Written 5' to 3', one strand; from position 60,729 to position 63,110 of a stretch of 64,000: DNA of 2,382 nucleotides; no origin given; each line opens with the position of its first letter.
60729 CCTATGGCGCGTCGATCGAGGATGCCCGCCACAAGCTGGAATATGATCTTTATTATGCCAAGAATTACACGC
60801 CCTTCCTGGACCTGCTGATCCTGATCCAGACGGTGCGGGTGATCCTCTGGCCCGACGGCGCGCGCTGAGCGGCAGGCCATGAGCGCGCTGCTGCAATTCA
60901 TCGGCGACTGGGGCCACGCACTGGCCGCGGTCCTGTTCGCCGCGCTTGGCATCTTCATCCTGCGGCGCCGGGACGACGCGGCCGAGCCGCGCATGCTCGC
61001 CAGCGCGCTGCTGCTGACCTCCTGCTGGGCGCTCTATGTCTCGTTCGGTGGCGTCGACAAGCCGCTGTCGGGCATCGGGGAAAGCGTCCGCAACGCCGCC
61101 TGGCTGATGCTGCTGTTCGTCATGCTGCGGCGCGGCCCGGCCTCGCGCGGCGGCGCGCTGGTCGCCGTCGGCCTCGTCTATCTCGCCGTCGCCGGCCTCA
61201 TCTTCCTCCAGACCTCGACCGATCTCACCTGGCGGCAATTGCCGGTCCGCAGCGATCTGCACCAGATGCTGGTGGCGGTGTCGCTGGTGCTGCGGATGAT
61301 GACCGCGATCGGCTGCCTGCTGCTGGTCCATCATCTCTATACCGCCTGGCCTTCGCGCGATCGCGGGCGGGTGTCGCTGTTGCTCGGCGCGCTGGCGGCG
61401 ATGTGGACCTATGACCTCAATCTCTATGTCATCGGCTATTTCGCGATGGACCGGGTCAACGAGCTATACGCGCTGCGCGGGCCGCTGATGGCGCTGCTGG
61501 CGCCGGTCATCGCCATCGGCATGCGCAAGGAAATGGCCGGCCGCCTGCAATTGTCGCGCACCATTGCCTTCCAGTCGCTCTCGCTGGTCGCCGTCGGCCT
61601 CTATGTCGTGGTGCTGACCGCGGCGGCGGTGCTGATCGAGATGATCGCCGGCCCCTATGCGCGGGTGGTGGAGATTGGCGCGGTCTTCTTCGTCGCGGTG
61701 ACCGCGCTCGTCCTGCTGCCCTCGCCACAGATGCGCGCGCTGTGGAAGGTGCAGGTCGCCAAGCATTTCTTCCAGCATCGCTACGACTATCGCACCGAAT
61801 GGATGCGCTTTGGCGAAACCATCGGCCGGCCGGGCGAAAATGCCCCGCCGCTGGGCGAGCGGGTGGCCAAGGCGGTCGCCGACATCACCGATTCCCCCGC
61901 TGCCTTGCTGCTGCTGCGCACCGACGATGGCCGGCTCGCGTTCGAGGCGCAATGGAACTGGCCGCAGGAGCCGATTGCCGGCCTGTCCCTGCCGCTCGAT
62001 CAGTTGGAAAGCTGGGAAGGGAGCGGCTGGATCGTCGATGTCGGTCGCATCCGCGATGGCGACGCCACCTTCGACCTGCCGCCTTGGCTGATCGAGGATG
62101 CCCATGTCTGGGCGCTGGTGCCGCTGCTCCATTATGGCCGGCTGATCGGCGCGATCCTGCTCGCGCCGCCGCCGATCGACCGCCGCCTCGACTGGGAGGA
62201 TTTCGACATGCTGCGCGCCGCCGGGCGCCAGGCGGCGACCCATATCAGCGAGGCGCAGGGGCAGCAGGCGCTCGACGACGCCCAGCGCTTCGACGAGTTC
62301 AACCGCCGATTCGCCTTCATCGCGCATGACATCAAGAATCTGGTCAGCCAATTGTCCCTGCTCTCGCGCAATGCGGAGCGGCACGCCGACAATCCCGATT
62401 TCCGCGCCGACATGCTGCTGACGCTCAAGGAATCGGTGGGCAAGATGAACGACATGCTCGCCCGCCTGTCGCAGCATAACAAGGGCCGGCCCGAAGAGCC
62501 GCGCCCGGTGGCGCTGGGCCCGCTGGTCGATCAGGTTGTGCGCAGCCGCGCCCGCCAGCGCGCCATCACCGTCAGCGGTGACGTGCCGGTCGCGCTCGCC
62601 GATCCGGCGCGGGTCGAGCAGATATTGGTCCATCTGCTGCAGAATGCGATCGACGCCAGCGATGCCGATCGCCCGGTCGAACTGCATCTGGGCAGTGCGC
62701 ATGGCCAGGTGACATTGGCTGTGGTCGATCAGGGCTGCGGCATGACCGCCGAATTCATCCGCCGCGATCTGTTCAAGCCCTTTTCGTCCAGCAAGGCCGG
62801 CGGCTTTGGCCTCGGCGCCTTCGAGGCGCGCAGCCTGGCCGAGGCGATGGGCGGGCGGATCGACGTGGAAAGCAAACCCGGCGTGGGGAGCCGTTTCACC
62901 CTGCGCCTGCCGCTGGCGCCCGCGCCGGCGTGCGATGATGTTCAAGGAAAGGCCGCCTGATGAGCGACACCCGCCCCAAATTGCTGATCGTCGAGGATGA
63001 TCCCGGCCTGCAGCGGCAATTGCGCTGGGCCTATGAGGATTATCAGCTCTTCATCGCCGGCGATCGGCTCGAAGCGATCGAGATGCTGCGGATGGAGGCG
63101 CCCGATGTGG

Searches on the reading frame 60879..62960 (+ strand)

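Call 82: search_protein_families(library=pfam, proteins=[window:60879-62960:+], max_evalue=0.00001)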
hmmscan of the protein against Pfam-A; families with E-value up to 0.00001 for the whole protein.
window:60879-62960:+ (693 aa): 1 family
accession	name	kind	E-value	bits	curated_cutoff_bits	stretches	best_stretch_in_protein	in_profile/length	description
PF02518.31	HATPase_c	-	2.6e-22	79.8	26.4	1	575-680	2-110/111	Histidine kinase-, DNA gyrase B-, and HSP90-like ATPase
